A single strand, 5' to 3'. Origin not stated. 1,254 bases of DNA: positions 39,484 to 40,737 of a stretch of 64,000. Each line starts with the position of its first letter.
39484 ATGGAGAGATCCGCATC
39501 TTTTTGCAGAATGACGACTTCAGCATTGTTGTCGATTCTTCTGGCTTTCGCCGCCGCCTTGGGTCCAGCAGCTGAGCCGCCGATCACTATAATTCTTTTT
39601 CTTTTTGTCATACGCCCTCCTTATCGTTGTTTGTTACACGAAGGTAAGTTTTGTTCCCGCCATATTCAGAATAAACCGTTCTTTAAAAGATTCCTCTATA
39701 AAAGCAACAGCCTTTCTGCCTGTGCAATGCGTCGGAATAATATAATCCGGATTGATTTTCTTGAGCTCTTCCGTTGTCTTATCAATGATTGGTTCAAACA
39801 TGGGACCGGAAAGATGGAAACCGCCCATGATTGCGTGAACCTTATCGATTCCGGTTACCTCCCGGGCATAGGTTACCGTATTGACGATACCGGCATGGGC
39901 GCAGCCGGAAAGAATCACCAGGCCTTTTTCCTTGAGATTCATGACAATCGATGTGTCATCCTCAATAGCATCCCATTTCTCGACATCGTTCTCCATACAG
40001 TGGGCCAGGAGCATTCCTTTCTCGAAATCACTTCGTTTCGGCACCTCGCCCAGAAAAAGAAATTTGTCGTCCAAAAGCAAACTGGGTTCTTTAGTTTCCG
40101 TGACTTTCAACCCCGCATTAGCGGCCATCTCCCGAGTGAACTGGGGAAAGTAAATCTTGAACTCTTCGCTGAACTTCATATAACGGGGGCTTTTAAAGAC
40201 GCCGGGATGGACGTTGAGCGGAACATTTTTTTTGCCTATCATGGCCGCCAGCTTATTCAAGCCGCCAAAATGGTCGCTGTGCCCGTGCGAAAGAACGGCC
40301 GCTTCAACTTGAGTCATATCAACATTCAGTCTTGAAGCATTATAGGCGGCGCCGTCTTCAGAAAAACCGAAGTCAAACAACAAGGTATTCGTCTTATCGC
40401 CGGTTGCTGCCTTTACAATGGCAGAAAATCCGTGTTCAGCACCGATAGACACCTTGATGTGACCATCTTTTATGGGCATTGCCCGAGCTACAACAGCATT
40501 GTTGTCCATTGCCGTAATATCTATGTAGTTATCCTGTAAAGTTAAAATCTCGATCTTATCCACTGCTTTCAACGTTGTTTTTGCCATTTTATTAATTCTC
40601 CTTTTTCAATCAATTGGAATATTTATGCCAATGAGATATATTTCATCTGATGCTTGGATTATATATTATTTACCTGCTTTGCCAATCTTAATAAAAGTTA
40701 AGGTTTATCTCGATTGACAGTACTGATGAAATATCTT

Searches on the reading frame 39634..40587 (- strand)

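Call 50: search_protein_families(library=pfam, proteins=[window:39634-40587:-], max_evalue=0.00001)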
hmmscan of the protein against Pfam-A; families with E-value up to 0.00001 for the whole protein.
window:39634-40587:- (317 aa): 1 family
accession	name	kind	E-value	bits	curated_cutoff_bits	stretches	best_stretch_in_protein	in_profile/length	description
PF00753.33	Lactamase_B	-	2.4e-08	34.6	22.7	1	64-120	13-70/196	Metallo-beta-lactamase superfamily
